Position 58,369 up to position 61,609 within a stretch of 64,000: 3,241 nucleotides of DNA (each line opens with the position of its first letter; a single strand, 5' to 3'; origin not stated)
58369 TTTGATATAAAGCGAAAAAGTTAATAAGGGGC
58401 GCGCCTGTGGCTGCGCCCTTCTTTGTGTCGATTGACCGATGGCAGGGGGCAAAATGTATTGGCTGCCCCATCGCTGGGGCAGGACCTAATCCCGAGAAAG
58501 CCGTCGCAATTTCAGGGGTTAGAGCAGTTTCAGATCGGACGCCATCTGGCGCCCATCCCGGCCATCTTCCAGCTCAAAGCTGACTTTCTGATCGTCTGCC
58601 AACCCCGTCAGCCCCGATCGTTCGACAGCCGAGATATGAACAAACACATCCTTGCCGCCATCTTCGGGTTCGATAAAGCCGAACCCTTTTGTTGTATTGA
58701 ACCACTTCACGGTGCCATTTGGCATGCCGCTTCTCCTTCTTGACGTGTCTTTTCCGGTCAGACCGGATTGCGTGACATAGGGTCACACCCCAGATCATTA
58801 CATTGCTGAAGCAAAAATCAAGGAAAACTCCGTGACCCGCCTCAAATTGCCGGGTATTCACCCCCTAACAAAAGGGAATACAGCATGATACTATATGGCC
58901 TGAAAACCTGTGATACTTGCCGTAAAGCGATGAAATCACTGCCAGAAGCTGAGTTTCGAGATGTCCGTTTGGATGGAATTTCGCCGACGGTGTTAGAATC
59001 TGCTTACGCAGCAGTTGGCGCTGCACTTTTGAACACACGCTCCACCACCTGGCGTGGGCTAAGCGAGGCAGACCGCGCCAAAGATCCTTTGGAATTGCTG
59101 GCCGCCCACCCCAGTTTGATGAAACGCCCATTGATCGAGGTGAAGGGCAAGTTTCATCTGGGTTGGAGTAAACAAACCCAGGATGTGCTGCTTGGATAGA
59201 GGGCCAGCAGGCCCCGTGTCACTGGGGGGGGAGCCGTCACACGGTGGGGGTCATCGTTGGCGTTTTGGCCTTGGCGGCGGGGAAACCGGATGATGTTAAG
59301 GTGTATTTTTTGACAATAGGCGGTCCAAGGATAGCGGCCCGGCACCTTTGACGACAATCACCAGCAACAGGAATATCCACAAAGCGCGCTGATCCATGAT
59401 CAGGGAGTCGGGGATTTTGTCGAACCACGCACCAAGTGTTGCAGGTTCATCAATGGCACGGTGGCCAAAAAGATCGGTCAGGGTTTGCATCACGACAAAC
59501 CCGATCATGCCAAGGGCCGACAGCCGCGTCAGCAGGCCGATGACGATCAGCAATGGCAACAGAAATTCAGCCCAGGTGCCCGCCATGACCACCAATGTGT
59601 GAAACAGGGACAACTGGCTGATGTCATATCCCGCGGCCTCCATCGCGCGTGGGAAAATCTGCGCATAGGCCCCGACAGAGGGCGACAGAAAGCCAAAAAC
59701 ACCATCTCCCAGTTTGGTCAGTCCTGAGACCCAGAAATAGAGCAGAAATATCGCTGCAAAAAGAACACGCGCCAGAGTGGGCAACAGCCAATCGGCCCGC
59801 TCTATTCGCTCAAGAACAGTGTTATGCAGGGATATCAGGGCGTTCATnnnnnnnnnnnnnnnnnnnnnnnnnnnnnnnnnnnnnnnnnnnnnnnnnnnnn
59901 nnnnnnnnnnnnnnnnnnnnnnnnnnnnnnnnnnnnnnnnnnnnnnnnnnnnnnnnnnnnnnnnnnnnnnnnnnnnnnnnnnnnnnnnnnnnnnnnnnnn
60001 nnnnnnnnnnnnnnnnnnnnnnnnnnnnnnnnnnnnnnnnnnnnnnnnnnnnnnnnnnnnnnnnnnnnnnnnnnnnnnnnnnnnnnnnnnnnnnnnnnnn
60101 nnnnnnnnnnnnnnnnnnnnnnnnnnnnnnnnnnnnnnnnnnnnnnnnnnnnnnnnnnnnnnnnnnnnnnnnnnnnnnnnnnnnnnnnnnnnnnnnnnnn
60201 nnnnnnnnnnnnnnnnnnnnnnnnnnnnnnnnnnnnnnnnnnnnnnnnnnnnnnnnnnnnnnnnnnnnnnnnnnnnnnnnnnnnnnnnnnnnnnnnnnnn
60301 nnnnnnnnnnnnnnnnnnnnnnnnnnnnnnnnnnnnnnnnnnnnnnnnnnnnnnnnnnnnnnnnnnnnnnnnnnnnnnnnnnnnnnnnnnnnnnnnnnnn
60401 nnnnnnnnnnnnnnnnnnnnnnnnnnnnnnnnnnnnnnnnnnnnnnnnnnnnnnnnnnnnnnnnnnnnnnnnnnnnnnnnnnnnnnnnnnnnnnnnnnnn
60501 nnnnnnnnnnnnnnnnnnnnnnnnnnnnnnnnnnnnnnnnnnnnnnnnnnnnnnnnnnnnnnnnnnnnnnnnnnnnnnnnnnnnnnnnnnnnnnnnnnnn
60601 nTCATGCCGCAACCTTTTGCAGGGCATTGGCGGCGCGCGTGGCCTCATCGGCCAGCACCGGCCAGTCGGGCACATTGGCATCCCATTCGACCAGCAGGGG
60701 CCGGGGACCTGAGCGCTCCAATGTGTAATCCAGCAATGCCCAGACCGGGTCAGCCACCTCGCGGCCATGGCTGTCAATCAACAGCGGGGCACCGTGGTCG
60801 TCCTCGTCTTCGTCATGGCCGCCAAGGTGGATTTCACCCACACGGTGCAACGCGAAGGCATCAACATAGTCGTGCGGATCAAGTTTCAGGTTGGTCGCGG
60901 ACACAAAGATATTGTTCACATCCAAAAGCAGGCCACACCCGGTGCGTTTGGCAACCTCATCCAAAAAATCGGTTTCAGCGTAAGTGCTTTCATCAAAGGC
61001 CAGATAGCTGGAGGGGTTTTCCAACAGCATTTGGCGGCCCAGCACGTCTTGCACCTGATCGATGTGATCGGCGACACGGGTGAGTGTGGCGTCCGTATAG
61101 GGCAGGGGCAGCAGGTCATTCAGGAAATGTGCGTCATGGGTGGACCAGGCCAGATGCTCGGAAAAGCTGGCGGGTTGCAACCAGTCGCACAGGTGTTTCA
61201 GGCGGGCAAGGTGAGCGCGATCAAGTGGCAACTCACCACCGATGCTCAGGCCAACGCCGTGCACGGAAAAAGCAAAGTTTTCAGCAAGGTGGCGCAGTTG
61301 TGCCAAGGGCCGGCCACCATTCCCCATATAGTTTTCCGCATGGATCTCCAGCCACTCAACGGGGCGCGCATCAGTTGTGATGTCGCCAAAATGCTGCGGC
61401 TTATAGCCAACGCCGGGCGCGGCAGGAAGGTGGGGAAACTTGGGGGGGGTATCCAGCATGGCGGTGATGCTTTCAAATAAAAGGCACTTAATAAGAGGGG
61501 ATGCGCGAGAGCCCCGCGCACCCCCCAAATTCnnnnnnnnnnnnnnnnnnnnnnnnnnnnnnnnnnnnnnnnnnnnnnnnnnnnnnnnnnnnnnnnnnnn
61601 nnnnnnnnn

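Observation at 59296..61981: Bufferin-type MNIO ribosomal-peptide operon: DUF2282 precursor - DUF692 - DUF2063 - DoxX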

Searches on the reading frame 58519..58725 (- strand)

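Call 38: search_protein_families(library=pfam, proteins=[window:58519-58725:-], max_evalue=0.001)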
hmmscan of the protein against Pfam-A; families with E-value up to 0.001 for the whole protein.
window:58519-58725:- (68 aa): 2 families
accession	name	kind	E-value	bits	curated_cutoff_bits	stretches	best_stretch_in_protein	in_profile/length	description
PF00313.28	CSD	-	1.1e-23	83.3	27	1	3-63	2-61/66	'Cold-shock' DNA-binding domain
PF08206.17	OB_RNB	-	3e-05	24.1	24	1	11-34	6-29/58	Ribonuclease B OB domain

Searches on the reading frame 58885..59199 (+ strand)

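Call 38: search_protein_families(library=pfam, proteins=[window:58885-59199:+], max_evalue=0.001)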
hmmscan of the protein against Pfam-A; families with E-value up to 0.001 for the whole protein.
window:58885-59199:+ (104 aa): 1 family
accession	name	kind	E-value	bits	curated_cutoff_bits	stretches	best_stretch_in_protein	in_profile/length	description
PF03960.21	ArsC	-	2.5e-12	47.4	24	1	4-97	1-74/79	ArsC family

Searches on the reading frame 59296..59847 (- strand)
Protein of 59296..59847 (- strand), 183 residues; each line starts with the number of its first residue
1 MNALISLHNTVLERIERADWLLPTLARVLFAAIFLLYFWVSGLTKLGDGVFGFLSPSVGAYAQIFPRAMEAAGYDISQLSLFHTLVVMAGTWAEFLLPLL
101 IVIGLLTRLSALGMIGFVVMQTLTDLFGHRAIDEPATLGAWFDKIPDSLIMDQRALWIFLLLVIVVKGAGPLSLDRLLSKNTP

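Call 3: search_protein_families(library=pfam, proteins=[window:59296-59847:-], max_evalue=0.01)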
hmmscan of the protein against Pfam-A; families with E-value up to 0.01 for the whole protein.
window:59296-59847:- (183 aa): 2 families
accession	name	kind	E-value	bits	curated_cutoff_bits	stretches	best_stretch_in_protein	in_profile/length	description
PF07681.17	DoxX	-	1.7e-06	29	23.6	1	25-123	4-81/85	DoxX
PF10810.13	DUF2545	-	0.0062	17.1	27.8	1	28-61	37-70/80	Protein of unknown function (DUF2545)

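Call 4: search_protein_families(library=ncbifam, proteins=[window:59296-59847:-], max_evalue=0.01)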
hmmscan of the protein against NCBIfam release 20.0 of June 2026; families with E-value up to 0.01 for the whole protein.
window:59296-59847:- (183 aa): 1 family
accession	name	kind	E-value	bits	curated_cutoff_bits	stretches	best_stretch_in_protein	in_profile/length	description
NF050144.1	matur_HvfX_fam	equivalog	0.00011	22.4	80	0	64-120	32-82/165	HvfX family Cu-binding RiPP maturation protein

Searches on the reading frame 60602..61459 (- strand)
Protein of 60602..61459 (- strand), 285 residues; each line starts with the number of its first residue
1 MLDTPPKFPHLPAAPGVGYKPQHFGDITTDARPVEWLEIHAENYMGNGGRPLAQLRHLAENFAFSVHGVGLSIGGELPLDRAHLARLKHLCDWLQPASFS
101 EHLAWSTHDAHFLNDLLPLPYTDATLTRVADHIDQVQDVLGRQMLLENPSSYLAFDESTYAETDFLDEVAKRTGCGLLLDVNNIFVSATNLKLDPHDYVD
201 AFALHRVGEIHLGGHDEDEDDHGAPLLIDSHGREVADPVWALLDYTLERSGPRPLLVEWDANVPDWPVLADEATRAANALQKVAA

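Call 3: search_protein_families(library=pfam, proteins=[window:60602-61459:-], max_evalue=0.01)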
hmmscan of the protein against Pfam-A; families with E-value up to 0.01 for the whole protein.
window:60602-61459:- (285 aa): 1 family
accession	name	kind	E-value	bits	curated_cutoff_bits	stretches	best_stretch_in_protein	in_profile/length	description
PF05114.20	MbnB_TglH_ChrH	-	2e-103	345.7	25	1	16-280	3-262/263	RiPP precursor modification enzyme MbnB/TglH/ChrH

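Call 4: search_protein_families(library=ncbifam, proteins=[window:60602-61459:-], max_evalue=0.01)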
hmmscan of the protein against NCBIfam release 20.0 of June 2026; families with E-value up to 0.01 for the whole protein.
window:60602-61459:- (285 aa): 5 families
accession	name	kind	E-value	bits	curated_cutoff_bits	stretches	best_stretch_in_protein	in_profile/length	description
NF050167.1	MNIO_BufB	equivalog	1.8e-111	371.6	310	1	16-276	2-261/262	MNIO family bufferin maturase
NF003818.2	PRK05409.1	equivalog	5.6e-71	239.2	360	1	16-275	3-259/264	HvfB family MNIO-type RiPP peptide maturase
NF050151.1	RiPP_MNIO_ApyH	equivalog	1.4e-26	93.3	400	1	54-280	47-280/283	multinuclear non-heme iron-dependent oxidative enzyme ApyH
TIGR04159.2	methbact_MbnB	equivalog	4.6e-15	55.8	325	1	85-244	71-222/261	methanobactin biosynthesis protein MbnB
NF050165.1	MNIO_ChrH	equivalog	1.6e-12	47.2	600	1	82-249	79-246/363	MNIO family chryseobactin maturase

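Call 16: find_related_loci(query=window:60602-61459:-, collection=genome_contigs, flank=6000)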
Query window:60602-61459:- (285 aa) in genome_contigs; peptide patterns used: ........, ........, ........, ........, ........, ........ (x = any residue, [..] = any of these).
600 stretches matched a pattern (row limit reached: there are more); 537 encode a relative of the query (tblastn E <= 1e-3); the best 80 are kept; 80 distinct loci.
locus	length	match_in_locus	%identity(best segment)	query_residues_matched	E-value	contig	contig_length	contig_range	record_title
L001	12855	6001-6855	84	1-285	1e-162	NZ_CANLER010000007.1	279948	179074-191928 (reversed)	Uncultured Roseovarius sp. isolate 2-342.fasta NODE_7, whole genome shotgun sequence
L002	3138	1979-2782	85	1-268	4e-162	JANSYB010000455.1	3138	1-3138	MAG: Rhodobacteraceae bacterium isolate bin.40 k141_410249_length_3138_cov_526.5329, whole genome shotgun sequence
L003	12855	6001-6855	82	1-285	3e-152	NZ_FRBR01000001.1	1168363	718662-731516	Roseovarius pacificus strain DSM 29589, whole genome shotgun sequence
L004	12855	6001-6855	81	1-285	2e-151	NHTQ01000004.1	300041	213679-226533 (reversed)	Rhodobacteraceae bacterium WFHF2C18 contig4, whole genome shotgun sequence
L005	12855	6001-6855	80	1-285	2e-151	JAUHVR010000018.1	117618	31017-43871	MAG: Alphaproteobacteria bacterium isolate 1_bin.24 NODE_154_length_117618_cov_5.530458, whole genome shotgun sequence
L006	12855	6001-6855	81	1-285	1e-150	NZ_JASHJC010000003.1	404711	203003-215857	Roseovarius sp. MMSF_3359 NODE_3_length_404711_cov_47.357180, whole genome shotgun sequence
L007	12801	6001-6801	85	1-268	3e-150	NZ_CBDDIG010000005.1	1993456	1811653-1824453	MAG: Roseovarius sp. isolate fcab3373-aa6d-4bec-b16a-1d9be85aad6f contig_5, whole genome shotgun sequence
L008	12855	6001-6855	80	1-285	1e-149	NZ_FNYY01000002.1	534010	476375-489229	Marinovum algicola strain FF3, whole genome shotgun sequence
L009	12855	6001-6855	78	1-285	1e-148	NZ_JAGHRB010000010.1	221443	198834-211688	Ruegeria sp. R13_0 NODE_10_length_221443_cov_42.307172, whole genome shotgun sequence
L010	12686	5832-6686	78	1-285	4e-148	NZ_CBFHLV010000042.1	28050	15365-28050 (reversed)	MAG: Marivita sp. isolate AGTU_17_bin_57_indstr AGTU_17_bin_57_indstr_c44, whole genome shotgun sequence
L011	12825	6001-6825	80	11-285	8e-148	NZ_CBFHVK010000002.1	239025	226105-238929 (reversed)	MAG: Planktotalea sp. isolate AGTU_88_bin_23_strict AGTU_88_bin_23_strict_c2, whole genome shotgun sequence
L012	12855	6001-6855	79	1-285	1e-147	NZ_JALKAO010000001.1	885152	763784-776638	Marivita sp. S6314 scaffold_1_length885153, whole genome shotgun sequence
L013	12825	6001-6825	80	11-285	3e-147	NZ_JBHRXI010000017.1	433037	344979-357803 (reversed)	Lutimaribacter marinistellae strain KCTC 42911 velvet_auto_105_17, whole genome shotgun sequence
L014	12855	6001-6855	76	1-285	6e-147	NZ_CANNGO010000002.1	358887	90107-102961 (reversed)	Uncultured Ruegeria sp. isolate 406.fasta NODE_2, whole genome shotgun sequence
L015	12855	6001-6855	76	1-285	1e-146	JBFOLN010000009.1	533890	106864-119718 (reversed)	MAG: Ruegeria sp. isolate E16Bin-7-5-2 c_000000000855, whole genome shotgun sequence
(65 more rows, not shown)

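Call 31: search_solved_structures(query=window:60602-61459:-, max_evalue=0.001, show_alignments=2)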
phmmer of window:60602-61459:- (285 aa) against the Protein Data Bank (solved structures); distinct sequences matched with E-value up to 0.001: 8.
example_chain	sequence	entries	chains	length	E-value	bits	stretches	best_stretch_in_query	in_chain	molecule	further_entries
3bww_A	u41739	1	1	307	4.9e-48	167.3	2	30-222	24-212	Protein of unknown function DUF692/COG3220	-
8hci_D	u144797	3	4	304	2.9e-16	63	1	11-261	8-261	DUF692 family protein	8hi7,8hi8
7dz9_A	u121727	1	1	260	2.7e-12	49.9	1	88-271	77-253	MbnB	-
7dz9_B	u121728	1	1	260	2.7e-12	49.9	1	88-271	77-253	cpMbnB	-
7tcr_A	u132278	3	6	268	1.6e-08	37.6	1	85-238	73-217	Methanobactin biosynthesis cassette protein MbnB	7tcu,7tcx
7tcw_A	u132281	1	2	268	5e-08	35.9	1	85-190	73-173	Methanobactin biosynthesis cassette protein MbnB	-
7fc0_B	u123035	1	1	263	3.5e-07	33.2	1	81-239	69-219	Methanobactin biosynthesis cassette protein MbnB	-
7fc0_E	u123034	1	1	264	3.5e-07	33.2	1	81-239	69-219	Methanobactin biosynthesis cassette protein MbnB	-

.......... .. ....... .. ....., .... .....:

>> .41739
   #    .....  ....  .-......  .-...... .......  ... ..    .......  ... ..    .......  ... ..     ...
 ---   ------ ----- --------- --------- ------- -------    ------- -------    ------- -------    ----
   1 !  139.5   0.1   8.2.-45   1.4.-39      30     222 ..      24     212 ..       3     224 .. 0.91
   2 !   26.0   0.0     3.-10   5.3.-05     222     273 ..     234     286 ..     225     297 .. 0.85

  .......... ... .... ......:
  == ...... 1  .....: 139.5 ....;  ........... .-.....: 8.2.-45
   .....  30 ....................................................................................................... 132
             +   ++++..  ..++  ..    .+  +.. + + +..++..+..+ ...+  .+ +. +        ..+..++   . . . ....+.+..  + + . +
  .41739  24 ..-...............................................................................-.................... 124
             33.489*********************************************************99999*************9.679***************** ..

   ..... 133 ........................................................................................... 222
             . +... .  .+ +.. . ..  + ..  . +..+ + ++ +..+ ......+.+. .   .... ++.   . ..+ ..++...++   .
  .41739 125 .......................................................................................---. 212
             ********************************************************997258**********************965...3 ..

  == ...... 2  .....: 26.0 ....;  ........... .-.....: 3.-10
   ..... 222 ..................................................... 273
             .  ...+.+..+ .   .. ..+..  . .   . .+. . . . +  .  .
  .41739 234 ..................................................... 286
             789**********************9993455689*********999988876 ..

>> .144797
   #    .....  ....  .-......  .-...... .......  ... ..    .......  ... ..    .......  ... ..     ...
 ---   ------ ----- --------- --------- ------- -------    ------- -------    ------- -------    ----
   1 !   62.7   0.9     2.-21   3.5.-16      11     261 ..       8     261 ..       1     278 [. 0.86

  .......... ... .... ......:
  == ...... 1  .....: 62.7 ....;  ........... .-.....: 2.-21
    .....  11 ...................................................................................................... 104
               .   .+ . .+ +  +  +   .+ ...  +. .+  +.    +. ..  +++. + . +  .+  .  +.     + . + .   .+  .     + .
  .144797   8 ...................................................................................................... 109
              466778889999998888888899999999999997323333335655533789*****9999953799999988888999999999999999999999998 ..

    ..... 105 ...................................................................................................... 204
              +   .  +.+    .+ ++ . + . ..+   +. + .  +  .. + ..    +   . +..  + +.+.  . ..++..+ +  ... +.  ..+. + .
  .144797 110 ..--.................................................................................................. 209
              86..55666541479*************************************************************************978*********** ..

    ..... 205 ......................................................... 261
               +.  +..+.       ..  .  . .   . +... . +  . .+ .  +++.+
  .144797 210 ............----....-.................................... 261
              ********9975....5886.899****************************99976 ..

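Call 50: search_solved_structures(query=window:60602-61459:-, max_evalue=0.001, show_alignments=5)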
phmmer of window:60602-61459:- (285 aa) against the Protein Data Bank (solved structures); distinct sequences matched with E-value up to 0.001: 8.
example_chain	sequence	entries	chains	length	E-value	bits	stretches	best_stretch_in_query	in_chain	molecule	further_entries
3bww_A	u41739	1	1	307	4.9e-48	167.3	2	30-222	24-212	Protein of unknown function DUF692/COG3220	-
8hci_D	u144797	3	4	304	2.9e-16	63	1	11-261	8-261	DUF692 family protein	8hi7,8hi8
7dz9_A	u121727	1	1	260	2.7e-12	49.9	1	88-271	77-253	MbnB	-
7dz9_B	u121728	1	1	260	2.7e-12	49.9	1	88-271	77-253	cpMbnB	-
7tcr_A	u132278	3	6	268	1.6e-08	37.6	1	85-238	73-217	Methanobactin biosynthesis cassette protein MbnB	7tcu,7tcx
7tcw_A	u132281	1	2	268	5e-08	35.9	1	85-190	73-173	Methanobactin biosynthesis cassette protein MbnB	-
7fc0_B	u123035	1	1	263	3.5e-07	33.2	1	81-239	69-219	Methanobactin biosynthesis cassette protein MbnB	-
7fc0_E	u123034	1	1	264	3.5e-07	33.2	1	81-239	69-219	Methanobactin biosynthesis cassette protein MbnB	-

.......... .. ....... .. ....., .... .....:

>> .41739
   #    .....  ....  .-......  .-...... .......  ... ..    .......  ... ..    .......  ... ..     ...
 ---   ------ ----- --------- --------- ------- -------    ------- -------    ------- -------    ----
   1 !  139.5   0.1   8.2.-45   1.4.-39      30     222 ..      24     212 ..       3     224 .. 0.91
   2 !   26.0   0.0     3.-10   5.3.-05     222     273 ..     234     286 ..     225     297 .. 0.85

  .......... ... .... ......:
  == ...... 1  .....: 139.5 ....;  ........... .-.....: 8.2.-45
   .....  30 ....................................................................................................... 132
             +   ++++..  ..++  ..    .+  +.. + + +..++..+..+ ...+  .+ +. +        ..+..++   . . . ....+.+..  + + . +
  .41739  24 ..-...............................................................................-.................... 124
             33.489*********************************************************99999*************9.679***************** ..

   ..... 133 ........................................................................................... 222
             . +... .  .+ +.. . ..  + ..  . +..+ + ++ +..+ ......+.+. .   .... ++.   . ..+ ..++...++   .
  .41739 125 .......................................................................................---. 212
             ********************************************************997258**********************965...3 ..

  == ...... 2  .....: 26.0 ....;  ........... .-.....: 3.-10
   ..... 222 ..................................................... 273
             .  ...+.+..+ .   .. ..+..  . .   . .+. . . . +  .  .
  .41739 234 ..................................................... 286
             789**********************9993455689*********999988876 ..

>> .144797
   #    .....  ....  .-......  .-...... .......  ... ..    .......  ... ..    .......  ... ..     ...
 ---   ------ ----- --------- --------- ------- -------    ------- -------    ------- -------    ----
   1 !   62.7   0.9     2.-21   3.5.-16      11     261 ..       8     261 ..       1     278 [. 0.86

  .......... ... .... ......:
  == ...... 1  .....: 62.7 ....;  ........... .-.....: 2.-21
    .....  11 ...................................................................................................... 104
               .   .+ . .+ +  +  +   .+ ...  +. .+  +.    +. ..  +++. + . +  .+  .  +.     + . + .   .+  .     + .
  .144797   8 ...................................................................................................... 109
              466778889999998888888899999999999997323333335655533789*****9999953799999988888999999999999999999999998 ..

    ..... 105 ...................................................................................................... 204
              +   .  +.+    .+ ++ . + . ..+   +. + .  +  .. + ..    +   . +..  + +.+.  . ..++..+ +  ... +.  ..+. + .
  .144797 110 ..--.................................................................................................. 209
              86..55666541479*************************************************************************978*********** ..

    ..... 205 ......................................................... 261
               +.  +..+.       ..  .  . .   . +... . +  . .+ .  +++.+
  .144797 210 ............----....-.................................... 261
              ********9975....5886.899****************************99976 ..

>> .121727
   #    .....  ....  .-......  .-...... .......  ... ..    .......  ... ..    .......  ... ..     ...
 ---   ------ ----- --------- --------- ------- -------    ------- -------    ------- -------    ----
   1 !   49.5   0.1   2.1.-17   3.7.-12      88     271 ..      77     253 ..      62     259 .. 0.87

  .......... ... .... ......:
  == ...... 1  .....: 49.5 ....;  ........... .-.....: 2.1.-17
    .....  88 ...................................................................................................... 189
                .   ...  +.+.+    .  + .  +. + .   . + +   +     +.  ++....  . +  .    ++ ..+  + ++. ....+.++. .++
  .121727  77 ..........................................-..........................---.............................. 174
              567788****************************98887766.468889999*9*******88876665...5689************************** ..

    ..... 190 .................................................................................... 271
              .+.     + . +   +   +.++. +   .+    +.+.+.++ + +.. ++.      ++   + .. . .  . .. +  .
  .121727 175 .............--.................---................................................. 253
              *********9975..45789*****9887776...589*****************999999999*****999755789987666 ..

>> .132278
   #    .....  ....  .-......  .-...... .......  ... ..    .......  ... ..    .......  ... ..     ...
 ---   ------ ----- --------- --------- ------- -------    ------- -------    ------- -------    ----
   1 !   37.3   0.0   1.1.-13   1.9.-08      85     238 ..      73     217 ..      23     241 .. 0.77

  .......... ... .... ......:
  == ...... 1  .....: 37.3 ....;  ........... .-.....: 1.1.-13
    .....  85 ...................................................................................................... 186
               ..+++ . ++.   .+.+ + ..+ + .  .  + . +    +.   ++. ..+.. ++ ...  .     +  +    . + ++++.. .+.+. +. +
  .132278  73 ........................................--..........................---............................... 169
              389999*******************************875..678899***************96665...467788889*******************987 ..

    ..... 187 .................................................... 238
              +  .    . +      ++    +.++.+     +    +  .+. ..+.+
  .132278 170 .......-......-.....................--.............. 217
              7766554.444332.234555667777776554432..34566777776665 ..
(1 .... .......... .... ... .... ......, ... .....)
